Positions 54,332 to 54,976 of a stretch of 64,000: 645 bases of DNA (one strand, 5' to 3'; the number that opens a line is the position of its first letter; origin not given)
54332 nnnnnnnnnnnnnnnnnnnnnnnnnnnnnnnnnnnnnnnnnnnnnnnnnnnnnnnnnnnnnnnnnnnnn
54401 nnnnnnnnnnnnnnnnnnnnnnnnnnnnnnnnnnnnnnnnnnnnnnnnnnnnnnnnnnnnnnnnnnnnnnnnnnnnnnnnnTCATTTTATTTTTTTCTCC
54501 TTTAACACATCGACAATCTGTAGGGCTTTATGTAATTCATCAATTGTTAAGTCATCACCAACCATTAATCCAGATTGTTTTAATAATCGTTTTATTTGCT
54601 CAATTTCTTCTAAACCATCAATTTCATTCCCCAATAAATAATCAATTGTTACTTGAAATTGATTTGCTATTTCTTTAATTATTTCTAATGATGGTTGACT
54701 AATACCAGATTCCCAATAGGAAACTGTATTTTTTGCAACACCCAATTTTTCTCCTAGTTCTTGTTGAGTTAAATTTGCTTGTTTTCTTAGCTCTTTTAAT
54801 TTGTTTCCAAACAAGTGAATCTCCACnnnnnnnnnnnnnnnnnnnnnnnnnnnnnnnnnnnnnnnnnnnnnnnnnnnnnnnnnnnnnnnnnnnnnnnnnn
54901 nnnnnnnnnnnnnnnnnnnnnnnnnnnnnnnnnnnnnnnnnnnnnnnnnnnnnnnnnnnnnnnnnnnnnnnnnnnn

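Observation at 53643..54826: Repressor operon carries a membrane-anchored protein and a separate lipoprotein in the lysogeny module: candidate superinfection-exclusion / host-interaction genes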

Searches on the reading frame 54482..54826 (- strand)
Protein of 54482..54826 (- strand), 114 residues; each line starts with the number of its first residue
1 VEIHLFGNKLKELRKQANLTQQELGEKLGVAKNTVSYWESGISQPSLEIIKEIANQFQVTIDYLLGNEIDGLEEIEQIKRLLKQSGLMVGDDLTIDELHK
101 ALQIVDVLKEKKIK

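Call 6: search_protein_families(library=pfam, max_evalue=1, proteins=[window:54485-54826:-])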
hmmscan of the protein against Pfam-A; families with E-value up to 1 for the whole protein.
seq(114 aa): 22 families
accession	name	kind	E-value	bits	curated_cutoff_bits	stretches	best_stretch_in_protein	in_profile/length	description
PF01381.28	HTH_3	-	2.7e-19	69.4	23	1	10-64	1-55/55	Helix-turn-helix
PF13560.12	HTH_31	-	4.6e-11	43.3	27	1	6-59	2-56/64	Helix-turn-helix domain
PF12844.13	HTH_19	-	8.4e-10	38.9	30.2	1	7-65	1-59/64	Helix-turn-helix domain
PF07022.19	Phage_CI_repr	-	1.2e-06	29.2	22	1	20-66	14-59/65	Bacteriophage CI repressor helix-turn-helix domain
PF13443.12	HTH_26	-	9.1e-06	26.3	22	1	9-63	1-56/63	Cro/C1-type HTH DNA-binding domain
PF13412.12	HTH_24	-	7.4e-05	22.7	21.9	1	10-37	9-36/48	Winged helix-turn-helix DNA-binding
PF15731.11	MqsA_antitoxin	-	0.00035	21.1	30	1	8-51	72-115/131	Antitoxin component of bacterial toxin-antitoxin system, MqsA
PF04545.22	Sigma70_r4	-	0.001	19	24.1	1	13-36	15-38/50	Sigma-70, region 4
PF01047.28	MarR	-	0.0018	18.6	24.6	1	10-37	9-36/59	MarR family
PF13404.12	HTH_AsnC-type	-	0.0061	16.8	27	1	10-36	9-35/42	AsnC-type helix-turn-helix domain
PF13744.12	HTH_37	-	0.0072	16.5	27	1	10-38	23-51/80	Helix-turn-helix domain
PF08279.18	HTH_11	-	0.013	15.9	25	1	10-35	6-32/55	HTH domain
PF00392.27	GntR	-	0.019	15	27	0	12-35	17-41/64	Bacterial regulatory proteins, gntR family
PF17762.8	HTH_ParB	-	0.02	15.5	22.6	1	9-36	11-38/102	ParB HTH domain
PF13936.12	HTH_38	-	0.024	14.8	27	0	14-37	16-39/44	Helix-turn-helix domain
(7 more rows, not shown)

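Call 7: search_protein_families(library=phrogs, max_evalue=1, proteins=[window:54485-54826:-])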
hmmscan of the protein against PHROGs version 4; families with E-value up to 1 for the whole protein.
seq(114 aa): 74 families (the best 25 are shown)
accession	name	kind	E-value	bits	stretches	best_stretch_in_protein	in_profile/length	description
phrog_8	-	transcription regulation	4.4e-25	89.9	1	5-101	76-179/346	transcriptional regulator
phrog_4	-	transcription regulation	4.7e-18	66.3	1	5-72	136-199/400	transcriptional repressor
phrog_3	-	transcription regulation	1.2e-15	59.2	1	4-79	87-160/430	transcriptional repressor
phrog_2439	-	transcription regulation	6.1e-14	52.7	1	3-79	5-81/367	transcriptional regulator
phrog_1373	-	transcription regulation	1.8e-13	51.8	1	6-68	64-126/166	transcriptional regulator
phrog_2967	-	transcription regulation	3.6e-13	50.6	1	4-72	9-77/225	transcriptional regulator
phrog_5823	-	transcription regulation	4.5e-10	40.2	1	6-69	7-71/404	transcriptional regulator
phrog_1994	-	DNA, RNA and nucleotide metabolism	2.8e-09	38.1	1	8-87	2-83/170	DNA binding protein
phrog_2328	-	transcription regulation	5.4e-09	36.9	1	6-65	16-75/128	transcriptional repressor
phrog_4836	-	transcription regulation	6.3e-09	36.7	1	6-69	76-139/194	CII-like regulator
phrog_7950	-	transcription regulation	9.7e-09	36.2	1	2-42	4-44/68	transcriptional repressor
phrog_2104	-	unknown function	4.7e-08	34.2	1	8-48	42-82/103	-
phrog_147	-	transcription regulation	1.3e-07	32.9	1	7-68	6-70/100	transcriptional regulator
phrog_4779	-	transcription regulation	1.9e-07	32.5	1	7-60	4-59/98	transcriptional regulator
phrog_7241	-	transcription regulation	1.5e-06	29.3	1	8-65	64-121/122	transcriptional regulator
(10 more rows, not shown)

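Call 15: list_cluster_members(proteins=[P0001, P0003, P0004, P0006, window:54482-54826:-, window:52009-53238:-])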
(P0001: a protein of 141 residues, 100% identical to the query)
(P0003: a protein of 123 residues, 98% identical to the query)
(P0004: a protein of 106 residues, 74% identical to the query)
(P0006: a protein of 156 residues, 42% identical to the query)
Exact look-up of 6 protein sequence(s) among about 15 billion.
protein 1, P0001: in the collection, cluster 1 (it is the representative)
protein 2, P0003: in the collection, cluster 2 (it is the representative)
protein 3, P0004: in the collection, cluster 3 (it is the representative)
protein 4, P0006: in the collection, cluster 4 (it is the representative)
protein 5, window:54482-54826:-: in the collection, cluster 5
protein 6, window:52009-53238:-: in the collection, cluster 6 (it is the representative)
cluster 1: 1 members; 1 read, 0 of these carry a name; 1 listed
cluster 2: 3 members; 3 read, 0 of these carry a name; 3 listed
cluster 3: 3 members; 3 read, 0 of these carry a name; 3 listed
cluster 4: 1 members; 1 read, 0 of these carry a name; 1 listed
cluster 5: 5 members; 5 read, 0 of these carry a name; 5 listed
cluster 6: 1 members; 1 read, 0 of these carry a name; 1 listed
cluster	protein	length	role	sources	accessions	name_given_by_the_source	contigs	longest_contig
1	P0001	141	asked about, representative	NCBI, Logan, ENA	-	-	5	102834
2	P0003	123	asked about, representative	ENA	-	-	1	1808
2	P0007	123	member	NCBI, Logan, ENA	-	-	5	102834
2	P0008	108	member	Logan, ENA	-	-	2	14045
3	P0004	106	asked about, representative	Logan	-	-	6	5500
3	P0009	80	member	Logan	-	-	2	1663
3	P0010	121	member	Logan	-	-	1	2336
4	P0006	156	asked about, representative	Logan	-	-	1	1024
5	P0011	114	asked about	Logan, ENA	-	-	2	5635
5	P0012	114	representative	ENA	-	-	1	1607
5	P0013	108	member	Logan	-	-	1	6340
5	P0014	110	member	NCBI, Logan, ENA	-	-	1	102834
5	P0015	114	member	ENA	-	-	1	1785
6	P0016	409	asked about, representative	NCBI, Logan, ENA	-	-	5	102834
